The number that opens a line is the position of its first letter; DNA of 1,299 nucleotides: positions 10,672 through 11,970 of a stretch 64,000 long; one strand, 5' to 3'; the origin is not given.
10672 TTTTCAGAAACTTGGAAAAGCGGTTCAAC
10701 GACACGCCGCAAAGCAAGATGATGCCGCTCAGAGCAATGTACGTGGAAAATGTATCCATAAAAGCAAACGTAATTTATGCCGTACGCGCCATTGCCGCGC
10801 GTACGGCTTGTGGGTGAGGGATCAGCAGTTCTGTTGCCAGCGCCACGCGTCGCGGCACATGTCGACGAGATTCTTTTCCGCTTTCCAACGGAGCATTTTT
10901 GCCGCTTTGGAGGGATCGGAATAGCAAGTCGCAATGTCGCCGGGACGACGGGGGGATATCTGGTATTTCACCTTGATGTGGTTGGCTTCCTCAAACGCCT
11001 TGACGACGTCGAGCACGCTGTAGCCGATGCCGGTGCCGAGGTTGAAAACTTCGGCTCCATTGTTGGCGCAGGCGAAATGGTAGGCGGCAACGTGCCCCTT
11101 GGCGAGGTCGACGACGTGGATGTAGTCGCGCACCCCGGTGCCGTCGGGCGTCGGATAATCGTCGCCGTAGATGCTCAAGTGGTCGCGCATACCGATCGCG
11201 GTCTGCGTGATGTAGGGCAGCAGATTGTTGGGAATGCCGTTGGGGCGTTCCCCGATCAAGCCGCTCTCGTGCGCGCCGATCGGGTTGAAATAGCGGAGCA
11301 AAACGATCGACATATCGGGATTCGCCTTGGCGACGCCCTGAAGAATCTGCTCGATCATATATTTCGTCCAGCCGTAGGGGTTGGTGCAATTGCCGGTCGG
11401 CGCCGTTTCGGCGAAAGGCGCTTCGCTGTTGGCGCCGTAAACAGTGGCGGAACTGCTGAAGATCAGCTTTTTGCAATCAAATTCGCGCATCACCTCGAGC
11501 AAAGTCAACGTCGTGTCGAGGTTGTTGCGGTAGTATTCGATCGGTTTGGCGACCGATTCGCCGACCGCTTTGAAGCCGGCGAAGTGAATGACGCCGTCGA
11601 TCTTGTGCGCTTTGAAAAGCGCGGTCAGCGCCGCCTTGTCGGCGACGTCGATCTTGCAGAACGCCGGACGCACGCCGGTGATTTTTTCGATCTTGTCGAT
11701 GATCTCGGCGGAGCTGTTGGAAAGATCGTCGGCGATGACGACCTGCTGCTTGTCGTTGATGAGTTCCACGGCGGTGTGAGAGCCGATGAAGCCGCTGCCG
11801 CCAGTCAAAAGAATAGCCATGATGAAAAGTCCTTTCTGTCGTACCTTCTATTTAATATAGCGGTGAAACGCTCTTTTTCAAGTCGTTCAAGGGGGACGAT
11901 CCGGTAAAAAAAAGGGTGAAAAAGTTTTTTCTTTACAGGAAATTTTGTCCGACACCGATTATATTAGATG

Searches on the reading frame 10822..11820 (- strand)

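Call 96: search_protein_families(library=pfam, proteins=[window:10822-11820:-], max_evalue=0.001)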
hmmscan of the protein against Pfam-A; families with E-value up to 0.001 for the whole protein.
window:10822-11820:- (332 aa): 10 families
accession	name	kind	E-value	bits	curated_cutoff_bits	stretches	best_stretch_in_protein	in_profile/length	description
PF16363.11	GDP_Man_Dehyd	-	1.4e-54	186.3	27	1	4-324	1-331/332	GDP-mannose 4,6 dehydratase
PF01370.27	Epimerase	-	4e-54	184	20.9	1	3-262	1-240/240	NAD dependent epimerase/dehydratase family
PF01073.25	3Beta_HSD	-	6.5e-14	52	22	1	5-159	2-156/280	3-beta hydroxysteroid dehydrogenase/isomerase family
PF02719.21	Polysacc_synt_2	-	1.5e-13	51.1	20.2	1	3-184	1-175/293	Polysaccharide biosynthesis protein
PF04321.23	RmlD_sub_bind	-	3.6e-12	46.4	27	1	1-171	1-144/287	RmlD substrate binding domain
PF08659.16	KR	-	1.1e-08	35.6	22.6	1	3-137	3-150/180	KR domain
PF07993.18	NAD_binding_4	-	2.5e-07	30.5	20.1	1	5-171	1-200/258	Male sterility protein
PF00106.31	adh_short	-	5.3e-07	29.8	26.6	1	2-87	2-91/195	short chain dehydrogenase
PF13460.12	NAD_binding_10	-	0.00012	22.4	27.2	1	7-131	1-105/184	NAD(P)H-binding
PF13561.12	adh_short_C2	-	0.00017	21.7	27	1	12-103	8-103/236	Enoyl-(Acyl carrier protein) reductase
